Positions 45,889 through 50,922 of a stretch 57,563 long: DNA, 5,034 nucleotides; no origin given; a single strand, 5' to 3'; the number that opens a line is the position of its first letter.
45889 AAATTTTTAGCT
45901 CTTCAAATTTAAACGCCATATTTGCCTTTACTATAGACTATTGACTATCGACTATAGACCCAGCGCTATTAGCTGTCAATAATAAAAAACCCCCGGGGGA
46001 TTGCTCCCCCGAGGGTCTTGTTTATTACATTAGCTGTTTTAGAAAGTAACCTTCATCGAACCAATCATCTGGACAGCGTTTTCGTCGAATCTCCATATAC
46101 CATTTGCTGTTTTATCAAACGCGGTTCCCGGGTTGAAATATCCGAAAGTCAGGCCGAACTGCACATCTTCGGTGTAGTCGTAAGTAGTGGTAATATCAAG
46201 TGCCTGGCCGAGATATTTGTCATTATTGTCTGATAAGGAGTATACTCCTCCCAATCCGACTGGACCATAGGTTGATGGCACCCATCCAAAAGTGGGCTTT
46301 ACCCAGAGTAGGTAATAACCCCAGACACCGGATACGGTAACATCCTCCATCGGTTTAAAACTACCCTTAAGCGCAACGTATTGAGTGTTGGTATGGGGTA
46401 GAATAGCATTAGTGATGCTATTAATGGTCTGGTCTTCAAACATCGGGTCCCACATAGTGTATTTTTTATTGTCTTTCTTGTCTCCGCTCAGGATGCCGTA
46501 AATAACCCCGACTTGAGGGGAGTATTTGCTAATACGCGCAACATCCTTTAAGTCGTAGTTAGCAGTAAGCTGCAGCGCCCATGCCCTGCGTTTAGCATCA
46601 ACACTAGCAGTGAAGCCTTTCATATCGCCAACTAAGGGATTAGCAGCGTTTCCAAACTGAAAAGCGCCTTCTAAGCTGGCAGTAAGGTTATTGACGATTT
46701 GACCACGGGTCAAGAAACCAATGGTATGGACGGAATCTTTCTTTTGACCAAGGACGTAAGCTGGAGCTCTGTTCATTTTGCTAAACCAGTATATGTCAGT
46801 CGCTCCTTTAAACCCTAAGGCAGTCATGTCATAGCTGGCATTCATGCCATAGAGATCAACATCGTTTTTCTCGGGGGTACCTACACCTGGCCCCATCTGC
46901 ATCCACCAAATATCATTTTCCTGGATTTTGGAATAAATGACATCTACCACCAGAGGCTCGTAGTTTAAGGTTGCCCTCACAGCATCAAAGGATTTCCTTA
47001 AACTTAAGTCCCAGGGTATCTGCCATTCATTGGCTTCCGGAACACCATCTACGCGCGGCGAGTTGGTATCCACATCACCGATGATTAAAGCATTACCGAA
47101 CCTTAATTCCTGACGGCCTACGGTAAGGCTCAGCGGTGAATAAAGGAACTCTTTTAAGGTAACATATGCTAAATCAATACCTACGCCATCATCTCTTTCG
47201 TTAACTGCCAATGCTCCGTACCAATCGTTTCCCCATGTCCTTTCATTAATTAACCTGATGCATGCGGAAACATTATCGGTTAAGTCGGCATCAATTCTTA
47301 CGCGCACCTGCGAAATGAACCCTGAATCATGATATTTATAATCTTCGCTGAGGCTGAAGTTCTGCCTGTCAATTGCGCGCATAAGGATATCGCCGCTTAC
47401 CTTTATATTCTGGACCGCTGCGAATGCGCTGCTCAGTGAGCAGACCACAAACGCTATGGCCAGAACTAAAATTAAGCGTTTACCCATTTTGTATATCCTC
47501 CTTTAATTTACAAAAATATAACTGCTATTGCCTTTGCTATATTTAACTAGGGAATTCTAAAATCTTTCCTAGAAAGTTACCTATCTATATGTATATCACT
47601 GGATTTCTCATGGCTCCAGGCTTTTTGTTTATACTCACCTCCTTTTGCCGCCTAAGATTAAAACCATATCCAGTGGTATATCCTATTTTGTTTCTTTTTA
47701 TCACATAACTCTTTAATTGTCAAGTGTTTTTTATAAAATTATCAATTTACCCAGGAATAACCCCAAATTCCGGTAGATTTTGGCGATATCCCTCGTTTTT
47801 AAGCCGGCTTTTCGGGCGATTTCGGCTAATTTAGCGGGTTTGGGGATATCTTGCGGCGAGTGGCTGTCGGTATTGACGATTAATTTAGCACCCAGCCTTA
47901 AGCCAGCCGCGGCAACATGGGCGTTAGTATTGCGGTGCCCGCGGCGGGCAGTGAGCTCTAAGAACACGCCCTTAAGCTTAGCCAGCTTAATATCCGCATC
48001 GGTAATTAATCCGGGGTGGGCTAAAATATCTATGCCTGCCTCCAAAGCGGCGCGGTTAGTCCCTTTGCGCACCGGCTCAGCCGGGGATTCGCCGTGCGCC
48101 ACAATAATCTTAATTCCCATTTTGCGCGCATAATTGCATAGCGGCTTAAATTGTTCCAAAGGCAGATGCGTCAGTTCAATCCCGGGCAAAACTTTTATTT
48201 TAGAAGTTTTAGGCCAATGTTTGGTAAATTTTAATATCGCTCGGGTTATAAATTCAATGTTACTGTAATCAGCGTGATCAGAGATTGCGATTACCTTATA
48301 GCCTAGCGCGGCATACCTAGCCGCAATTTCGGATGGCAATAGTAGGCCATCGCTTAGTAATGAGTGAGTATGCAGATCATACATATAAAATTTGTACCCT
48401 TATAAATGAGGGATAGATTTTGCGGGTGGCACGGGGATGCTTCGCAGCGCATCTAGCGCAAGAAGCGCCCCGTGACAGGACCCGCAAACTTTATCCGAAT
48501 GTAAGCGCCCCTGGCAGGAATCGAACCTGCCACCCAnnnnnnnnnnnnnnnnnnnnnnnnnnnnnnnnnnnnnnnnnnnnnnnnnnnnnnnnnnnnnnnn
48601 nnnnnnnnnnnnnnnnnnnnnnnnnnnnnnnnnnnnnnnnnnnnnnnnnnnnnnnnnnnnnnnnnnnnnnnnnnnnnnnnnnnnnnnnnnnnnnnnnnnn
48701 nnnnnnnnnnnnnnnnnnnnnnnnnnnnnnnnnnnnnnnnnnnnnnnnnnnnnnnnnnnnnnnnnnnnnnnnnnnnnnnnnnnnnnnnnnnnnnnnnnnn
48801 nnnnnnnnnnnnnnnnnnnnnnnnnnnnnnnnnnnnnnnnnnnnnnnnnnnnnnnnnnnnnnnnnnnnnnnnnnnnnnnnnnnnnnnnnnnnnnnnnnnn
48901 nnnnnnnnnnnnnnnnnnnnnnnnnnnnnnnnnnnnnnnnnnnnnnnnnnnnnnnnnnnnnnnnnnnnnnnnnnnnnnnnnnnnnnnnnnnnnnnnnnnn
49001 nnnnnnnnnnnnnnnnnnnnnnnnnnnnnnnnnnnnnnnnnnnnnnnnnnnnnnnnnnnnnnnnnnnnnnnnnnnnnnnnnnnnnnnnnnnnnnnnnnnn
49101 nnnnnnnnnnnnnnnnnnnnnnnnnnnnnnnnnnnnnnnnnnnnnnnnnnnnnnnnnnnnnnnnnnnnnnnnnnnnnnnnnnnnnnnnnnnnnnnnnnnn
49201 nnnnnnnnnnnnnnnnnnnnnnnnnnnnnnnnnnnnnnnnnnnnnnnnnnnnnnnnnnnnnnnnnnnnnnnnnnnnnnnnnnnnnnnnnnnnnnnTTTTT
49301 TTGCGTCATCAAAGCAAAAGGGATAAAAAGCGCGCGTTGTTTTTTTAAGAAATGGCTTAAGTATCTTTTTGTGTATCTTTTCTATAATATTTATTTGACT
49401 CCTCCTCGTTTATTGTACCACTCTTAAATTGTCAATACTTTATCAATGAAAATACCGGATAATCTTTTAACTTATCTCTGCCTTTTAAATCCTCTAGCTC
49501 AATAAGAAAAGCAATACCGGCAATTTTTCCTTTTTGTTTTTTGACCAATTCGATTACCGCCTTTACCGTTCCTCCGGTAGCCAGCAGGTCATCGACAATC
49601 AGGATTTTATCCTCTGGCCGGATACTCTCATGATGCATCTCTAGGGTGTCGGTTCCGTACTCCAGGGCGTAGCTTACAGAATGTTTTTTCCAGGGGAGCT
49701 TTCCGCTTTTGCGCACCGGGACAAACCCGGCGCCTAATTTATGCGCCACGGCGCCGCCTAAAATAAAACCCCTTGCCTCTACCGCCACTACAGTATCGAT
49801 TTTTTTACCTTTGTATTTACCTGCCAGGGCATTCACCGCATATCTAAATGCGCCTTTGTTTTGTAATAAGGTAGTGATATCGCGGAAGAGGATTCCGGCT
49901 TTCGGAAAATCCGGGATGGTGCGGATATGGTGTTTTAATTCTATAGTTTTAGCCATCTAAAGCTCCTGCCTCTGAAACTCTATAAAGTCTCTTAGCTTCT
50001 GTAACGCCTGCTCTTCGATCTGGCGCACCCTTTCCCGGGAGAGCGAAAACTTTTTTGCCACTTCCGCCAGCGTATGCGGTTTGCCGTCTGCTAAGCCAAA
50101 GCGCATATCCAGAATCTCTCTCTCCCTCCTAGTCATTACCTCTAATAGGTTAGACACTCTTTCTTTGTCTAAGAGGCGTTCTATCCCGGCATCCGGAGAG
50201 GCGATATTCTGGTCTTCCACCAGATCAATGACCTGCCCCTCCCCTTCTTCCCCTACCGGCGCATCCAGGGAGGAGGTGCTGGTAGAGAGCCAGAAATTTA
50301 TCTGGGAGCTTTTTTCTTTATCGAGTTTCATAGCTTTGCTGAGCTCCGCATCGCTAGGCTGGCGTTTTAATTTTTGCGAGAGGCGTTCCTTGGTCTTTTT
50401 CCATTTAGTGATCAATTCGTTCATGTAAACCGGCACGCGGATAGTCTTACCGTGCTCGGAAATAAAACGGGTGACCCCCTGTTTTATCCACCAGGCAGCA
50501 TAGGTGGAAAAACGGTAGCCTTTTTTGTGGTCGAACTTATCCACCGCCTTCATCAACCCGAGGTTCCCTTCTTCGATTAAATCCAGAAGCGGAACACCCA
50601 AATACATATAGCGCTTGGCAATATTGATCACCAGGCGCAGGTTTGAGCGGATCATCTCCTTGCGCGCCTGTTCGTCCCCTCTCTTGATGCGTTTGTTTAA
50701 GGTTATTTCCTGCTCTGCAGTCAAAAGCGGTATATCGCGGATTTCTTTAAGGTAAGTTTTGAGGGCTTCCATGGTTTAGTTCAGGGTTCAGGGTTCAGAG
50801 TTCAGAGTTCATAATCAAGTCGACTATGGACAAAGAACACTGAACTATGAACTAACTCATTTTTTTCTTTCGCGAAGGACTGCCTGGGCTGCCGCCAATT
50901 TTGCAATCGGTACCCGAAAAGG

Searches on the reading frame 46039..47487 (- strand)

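Call 3: search_protein_families(library=pfam, proteins=[window:46039-47487:-], max_evalue=0.01)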
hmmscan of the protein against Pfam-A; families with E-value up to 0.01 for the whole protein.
window:46039-47487:- (482 aa): 1 family
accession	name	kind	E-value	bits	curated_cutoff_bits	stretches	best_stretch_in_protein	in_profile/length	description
PF13372.12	Alginate_exp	-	5.6e-17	62.1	25.2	1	35-460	10-384/395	Alginate export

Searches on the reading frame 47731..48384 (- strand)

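Call 18: search_protein_families(library=pfam, proteins=[window:47731-48384:-], max_evalue=0.0001)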
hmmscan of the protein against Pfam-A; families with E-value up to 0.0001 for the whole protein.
window:47731-48384:- (217 aa): 1 family
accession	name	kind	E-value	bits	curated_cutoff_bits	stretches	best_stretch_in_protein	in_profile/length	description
PF02811.25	PHP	-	4.6e-08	34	26.4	1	3-73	1-65/164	PHP domain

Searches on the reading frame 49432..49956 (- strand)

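Call 18: search_protein_families(library=pfam, proteins=[window:49432-49956:-], max_evalue=0.0001)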
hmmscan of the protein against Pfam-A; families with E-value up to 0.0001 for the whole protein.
window:49432-49956:- (174 aa): 1 family
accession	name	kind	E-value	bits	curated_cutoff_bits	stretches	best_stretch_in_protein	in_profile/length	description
PF00156.33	Pribosyltran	-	1.4e-19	70.4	26.3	1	35-170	9-142/158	Phosphoribosyl transferase domain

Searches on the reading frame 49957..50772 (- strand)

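Call 18: search_protein_families(library=pfam, proteins=[window:49957-50772:-], max_evalue=0.0001)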
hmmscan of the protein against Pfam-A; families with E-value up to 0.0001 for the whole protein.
window:49957-50772:- (271 aa): 4 families
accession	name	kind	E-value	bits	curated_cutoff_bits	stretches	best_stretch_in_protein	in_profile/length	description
PF04542.20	Sigma70_r2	-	1.4e-18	66.9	24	1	40-108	1-69/71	Sigma-70 region 2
PF04545.22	Sigma70_r4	-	1.3e-17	63.5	24.1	1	209-261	1-49/50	Sigma-70, region 4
PF04539.22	Sigma70_r3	-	1e-15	58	25.3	1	119-194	1-75/78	Sigma-70 region 3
PF00140.25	Sigma70_r1_2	-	1.2e-11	44.8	22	1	3-34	2-33/34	Sigma-70 factor, region 1.2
